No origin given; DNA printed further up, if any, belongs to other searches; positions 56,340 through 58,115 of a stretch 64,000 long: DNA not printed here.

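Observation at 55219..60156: Orphan nitrogenase-like D/K pair in a sulfur-wired operon with Fe-ADH-like and aminotransferase genes (candidate Mar-like C-S bond reductase)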

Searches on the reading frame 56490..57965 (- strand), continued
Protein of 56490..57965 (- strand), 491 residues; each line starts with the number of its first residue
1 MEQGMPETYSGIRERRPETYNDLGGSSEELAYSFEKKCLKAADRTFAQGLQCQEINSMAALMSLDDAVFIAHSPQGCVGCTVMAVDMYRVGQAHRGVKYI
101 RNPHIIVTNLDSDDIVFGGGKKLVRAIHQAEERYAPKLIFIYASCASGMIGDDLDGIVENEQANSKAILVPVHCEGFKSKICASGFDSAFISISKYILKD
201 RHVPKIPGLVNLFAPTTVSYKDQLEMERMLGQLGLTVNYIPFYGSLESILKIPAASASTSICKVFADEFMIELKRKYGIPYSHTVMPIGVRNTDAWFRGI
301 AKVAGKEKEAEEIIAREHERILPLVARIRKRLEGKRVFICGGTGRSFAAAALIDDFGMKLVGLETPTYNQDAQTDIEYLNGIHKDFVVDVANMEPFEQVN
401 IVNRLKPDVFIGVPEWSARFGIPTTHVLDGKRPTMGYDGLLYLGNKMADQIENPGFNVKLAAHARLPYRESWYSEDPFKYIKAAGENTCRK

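Call 27: search_solved_structures(query=L004:13623-15086:+, max_evalue=1e-10, show_alignments=1)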
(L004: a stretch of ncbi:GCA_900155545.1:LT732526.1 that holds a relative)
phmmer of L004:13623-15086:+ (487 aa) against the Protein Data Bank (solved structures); distinct sequences matched with E-value up to 1e-10: 36.
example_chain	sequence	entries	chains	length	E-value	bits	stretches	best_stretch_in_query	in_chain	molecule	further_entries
9fmg_A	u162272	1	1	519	6.9e-89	302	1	1-477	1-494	Nitrogenase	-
9d9u_A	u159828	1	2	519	3.4e-88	299.7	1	5-477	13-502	Nitrogenase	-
4wn9_A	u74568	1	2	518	3.1e-31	111.8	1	52-397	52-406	Nitrogenase molybdenum-iron protein alpha chain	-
5vpw_A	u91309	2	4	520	3.2e-31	111.8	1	52-397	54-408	Nitrogenase molybdenum-iron protein alpha chain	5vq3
1mio_A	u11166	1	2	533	3.4e-31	111.7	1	52-397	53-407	NITROGENASE MOLYBDENUM IRON PROTEIN (ALPHA CHAIN)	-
4wes_A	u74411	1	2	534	3.5e-31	111.7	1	52-397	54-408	Nitrogenase molybdenum-iron protein alpha chain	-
9p1x_A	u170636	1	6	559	2.4e-29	105.7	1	56-375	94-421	Nitrogenase protein alpha chain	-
9i0g_A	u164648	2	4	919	2e-26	96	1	51-356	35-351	Nitrogenase iron-molybdenum cofactor biosynthesis protein NifE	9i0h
9spz_A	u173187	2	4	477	2e-21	79.5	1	57-446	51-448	Nitrogenase protein alpha chain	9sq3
10zk_A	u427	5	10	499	3.4e-21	78.7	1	60-377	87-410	Nitrogenase protein alpha chain | Nitrogenase MoFe protein alpha subunit NifD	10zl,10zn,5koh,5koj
8boq_A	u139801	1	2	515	2.3e-20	76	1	61-418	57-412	Nitrogenase protein alpha chain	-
9hbc_A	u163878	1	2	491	4.4e-20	75.1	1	60-376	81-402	MoFe nitrogenase subunit D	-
5n6y_A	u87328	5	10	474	3e-18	69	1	50-367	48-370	Nitrogenase vanadium-iron protein alpha chain | Nitrogenase protein alpha chain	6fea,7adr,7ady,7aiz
8oie_A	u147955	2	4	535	2.6e-17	66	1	63-427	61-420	Nitrogenase protein alpha chain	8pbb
9hbn_A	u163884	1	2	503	3.3e-17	65.6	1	60-356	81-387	MoFe nitrogenase subunit D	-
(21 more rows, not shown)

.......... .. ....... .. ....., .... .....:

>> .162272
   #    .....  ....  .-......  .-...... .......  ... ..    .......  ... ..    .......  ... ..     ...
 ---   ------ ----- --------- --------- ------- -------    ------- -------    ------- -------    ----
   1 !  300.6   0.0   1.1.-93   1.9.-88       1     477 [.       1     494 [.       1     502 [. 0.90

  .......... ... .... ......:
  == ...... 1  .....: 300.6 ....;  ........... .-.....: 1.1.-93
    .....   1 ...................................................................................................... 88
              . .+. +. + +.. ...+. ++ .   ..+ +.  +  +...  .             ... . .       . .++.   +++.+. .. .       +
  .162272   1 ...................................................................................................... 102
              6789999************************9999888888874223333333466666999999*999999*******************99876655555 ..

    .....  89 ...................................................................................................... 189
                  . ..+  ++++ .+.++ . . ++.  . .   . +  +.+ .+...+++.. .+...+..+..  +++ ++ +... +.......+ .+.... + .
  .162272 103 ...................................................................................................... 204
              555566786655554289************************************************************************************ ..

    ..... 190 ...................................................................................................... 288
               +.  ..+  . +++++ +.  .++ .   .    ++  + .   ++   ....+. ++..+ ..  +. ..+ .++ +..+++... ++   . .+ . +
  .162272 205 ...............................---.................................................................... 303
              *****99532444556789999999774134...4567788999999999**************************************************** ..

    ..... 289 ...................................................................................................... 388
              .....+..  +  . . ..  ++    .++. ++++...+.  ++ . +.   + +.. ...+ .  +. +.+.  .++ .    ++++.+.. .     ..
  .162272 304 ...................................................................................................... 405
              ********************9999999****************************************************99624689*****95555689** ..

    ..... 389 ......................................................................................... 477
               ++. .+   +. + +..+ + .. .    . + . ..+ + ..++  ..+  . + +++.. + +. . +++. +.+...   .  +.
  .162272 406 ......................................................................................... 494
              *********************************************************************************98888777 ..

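Call 28: search_solved_structures(query=window:56490-57965:-, max_evalue=1e-26, show_alignments=5)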
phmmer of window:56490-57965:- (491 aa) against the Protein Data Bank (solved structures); distinct sequences matched with E-value up to 1e-26: 12.
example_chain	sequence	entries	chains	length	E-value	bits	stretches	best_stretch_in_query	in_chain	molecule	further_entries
9fmg_A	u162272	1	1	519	1.7e-72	247.8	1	44-483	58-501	Nitrogenase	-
9d9u_A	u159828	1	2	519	1.7e-72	247.8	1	44-483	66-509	Nitrogenase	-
9p1x_A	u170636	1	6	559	1.5e-31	112.8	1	64-362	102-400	Nitrogenase protein alpha chain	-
6bbl_A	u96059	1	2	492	6.6e-27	97.5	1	63-457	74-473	Nitrogenase molybdenum-iron protein alpha chain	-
4xpi_A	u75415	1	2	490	9.1e-27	97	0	63-457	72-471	Nitrogenase molybdenum-iron protein alpha chain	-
1l5h_A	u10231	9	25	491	9.1e-27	97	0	63-457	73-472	nitrogenase molybdenum-iron protein alpha chain | NITROGENASE MOLYBDENUM-IRON PROTEIN | NITROGENASE MOLYBDENUM IRON PROTEIN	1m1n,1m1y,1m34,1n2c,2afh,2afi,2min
4nd8_A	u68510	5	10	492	9.2e-27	97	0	63-457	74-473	Nitrogenase molybdenum-iron protein alpha chain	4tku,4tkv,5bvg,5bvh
10zm_C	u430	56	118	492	9.2e-27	97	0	63-457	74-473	Nitrogenase molybdenum-iron protein alpha chain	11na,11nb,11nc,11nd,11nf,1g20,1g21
4wza_A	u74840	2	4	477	9.7e-27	96.9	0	63-456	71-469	Nitrogenase molybdenum-iron protein alpha chain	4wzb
8p8g_A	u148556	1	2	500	9.7e-27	96.9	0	63-457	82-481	Nitrogenase protein alpha chain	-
11ne_A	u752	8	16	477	9.7e-27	96.9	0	63-456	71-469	Nitrogenase molybdenum-iron protein alpha chain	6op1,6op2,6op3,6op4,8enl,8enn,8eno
5cx1_A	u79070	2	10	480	9.9e-27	96.9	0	63-456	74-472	Nitrogenase molybdenum-iron protein alpha chain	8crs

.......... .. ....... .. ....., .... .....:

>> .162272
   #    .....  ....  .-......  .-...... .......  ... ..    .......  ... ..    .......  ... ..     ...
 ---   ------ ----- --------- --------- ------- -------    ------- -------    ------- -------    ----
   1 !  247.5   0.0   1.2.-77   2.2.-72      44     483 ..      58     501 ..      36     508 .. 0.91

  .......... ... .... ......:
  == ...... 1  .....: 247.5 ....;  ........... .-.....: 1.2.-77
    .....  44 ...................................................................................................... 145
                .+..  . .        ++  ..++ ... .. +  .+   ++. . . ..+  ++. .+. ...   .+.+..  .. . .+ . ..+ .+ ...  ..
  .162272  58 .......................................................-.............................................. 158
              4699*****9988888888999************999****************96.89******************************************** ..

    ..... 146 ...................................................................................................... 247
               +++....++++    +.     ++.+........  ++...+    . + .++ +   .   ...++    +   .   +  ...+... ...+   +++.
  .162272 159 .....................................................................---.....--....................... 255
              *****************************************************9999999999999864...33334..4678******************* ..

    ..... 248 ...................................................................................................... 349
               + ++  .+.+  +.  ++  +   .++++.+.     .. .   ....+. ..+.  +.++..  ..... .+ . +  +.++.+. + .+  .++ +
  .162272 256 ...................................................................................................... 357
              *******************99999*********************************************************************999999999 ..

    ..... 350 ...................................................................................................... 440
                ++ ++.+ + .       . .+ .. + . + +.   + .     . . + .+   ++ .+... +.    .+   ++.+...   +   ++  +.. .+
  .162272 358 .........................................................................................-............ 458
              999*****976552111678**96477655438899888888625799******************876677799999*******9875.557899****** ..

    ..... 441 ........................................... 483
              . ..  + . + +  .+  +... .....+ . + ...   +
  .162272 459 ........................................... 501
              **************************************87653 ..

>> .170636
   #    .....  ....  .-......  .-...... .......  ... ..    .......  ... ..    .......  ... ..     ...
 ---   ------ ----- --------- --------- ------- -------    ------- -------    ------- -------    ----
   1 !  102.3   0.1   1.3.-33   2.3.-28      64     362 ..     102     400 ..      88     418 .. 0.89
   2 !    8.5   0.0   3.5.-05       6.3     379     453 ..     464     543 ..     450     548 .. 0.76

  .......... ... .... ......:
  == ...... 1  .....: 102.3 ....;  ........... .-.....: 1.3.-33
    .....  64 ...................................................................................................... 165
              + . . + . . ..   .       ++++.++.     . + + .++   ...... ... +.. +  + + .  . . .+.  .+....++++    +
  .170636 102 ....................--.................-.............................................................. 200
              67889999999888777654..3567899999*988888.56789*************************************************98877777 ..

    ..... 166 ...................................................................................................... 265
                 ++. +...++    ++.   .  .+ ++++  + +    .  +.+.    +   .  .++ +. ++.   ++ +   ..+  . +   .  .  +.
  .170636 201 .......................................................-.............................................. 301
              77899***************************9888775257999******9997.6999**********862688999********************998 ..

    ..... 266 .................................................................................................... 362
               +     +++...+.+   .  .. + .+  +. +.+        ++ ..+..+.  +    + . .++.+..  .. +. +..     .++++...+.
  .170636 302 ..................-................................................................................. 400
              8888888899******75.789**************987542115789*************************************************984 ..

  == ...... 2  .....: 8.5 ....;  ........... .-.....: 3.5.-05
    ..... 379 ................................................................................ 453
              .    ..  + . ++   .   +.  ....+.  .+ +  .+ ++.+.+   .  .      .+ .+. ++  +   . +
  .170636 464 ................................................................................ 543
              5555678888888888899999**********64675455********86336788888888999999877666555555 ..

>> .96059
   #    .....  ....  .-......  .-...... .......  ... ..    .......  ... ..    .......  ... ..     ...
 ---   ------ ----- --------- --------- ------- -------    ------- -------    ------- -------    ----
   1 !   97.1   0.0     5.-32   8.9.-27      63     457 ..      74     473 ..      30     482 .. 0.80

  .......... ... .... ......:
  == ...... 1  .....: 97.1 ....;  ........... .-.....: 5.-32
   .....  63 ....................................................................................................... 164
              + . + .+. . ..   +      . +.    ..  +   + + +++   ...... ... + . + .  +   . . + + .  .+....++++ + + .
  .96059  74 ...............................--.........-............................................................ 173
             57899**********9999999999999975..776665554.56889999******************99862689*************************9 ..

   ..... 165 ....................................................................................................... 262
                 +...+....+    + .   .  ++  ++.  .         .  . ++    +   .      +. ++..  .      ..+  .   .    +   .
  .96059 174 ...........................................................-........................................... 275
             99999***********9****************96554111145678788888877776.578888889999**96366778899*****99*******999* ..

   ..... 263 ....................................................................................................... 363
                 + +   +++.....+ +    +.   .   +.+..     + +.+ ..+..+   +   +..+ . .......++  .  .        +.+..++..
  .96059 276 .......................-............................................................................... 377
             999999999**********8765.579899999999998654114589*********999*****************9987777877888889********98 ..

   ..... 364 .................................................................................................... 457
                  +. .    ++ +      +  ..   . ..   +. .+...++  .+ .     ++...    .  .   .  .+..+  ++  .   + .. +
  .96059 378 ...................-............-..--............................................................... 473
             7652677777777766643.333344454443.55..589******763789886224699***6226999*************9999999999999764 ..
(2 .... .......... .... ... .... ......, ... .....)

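Call 44: search_protein_representatives(protein=window:56490-57965:-)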
Query: 491 residues. Proteins with E-value up to 0.001 (for the whole library): 1534; up to 1e-10: 590; up to 1e-30: 124. The best 150 are listed.
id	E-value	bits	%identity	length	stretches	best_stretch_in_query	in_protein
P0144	1.0e-167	575.1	53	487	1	11-483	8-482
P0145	3.6e-122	424.9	67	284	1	8-286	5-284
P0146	3.3e-112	392.0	42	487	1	33-486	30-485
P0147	1.9e-109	382.9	40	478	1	13-481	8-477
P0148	2.5e-106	372.6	40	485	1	13-482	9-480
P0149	1.0e-88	314.6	36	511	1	11-485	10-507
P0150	3.8e-87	309.4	44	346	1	162-488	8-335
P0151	1.3e-84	301.1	79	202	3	182-339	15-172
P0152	7.3e-84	298.6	49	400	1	11-290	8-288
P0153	6.3e-83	295.5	35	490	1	11-482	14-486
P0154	8.1e-75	268.7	35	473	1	44-484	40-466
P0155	2.4e-74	267.2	35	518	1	61-484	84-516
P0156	1.6e-71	257.9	33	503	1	13-482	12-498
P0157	3.5e-71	256.7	33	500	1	12-483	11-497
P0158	6.1e-71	255.9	31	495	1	11-484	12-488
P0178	4.9e-57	210.1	33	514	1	48-478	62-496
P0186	3.6e-52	194.0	30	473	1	10-482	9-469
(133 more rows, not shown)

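Call 47: find_related_loci(query=window:56490-57965:-, collection=metagenome_contigs, flank=10000)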
Query window:56490-57965:- (491 aa) in metagenome_contigs; peptide patterns used: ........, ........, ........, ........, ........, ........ (x = any residue, [..] = any of these).
48 stretches matched a pattern; 5 encode a relative of the query (tblastn E <= 1e-3); 5 distinct loci.
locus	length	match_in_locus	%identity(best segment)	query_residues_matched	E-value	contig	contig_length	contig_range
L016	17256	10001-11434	74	5-482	0e+0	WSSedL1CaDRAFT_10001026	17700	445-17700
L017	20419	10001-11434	73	9-485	0e+0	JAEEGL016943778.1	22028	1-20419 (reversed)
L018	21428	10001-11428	71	9-483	0e+0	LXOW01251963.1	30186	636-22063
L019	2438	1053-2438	73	9-469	0e+0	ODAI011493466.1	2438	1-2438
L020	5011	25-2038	71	108-483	2e-164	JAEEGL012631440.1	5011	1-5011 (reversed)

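Call 48: find_encoding_contigs(protein=P0008, flank=10000, max_places=1)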
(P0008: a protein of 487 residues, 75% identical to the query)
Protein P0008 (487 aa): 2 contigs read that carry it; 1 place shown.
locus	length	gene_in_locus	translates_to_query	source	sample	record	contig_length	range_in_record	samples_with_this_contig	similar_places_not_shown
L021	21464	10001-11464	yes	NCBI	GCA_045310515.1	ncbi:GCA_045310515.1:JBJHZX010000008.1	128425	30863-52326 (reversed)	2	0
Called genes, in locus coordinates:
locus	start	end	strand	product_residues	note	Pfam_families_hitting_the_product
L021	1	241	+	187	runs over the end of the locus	PF00398:RrnaAD (weak), PF01209:Ubie_methyltran (weak), PF13489:Methyltransf_23, PF13649:Methyltransf_25, PF13847:Methyltransf_31, PF08241:Methyltransf_11, PF08242:Methyltransf_12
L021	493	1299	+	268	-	PF01209:Ubie_methyltran (weak), PF13489:Methyltransf_23, PF13847:Methyltransf_31, PF08241:Methyltransf_11, PF08242:Methyltransf_12, PF13649:Methyltransf_25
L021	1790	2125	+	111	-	-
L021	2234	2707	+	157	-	PF00702:Hydrolase, PF13419:HAD_2, PF13242:Hydrolase_like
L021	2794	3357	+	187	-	-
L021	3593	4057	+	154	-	PF00583:Acetyltransf_1, PF13508:Acetyltransf_7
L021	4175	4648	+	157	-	PF00583:Acetyltransf_1, PF13673:Acetyltransf_10, PF13508:Acetyltransf_7, PF08445:FR47 (weak)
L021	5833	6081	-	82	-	PF12844:HTH_19 (weak), PF01381:HTH_3 (weak)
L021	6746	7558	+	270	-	PF00497:SBP_bac_3, PF09084:NMT1 (weak)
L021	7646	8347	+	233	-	PF00528:BPD_transp_1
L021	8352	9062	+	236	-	PF00528:BPD_transp_1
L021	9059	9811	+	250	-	PF02463:SMC_N, PF09818:ABC_ATPase (faint), PF13476:AAA_23 (weak), PF01637:ATPase_2 (faint), PF00005:ABC_tran, PF13166:AAA_13 (faint), PF13304:AAA_21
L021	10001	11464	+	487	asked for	PF00148:Oxidored_nitro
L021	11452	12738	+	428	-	PF00148:Oxidored_nitro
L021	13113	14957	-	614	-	PF00664:ABC_membrane, PF00005:ABC_tran, PF13401:AAA_22 (faint)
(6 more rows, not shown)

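Call 49: find_encoding_contigs(protein=P0053, flank=10000, max_places=1)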
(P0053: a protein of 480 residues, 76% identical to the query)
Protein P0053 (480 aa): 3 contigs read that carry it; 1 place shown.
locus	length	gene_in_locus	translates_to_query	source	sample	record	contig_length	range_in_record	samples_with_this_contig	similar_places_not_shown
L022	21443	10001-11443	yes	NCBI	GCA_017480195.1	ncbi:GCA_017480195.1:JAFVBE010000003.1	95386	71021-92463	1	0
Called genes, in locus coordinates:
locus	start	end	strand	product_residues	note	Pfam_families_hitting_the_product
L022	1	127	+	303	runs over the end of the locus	PF00126:HTH_1, PF03466:LysR_substrate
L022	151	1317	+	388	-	PF01053:Cys_Met_Meta_PP, PF06838:Met_gamma_lyase (faint), PF00155:Aminotran_1_2 (weak), PF01041:DegT_DnrJ_EryC1 (faint)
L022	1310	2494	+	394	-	PF00155:Aminotran_1_2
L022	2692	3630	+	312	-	PF00291:PALP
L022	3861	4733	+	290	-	PF04055:Radical_SAM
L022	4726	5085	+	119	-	PF02579:Nitro_FeMo-Co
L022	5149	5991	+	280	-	PF00142:Fer4_NifH, PF01656:CbiA, PF02374:ArsA_ATPase (faint), PF03308:MeaB (weak), PF10609:ParA (weak), PF13614:AAA_31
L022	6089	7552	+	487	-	PF00148:Oxidored_nitro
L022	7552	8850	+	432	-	PF00148:Oxidored_nitro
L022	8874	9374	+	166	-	PF02579:Nitro_FeMo-Co (faint)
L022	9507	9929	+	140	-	PF02082:Rrf2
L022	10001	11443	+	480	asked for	PF00148:Oxidored_nitro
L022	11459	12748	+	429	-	PF00148:Oxidored_nitro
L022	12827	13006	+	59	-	PF13673:Acetyltransf_10 (weak)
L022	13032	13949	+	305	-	PF00126:HTH_1, PF03466:LysR_substrate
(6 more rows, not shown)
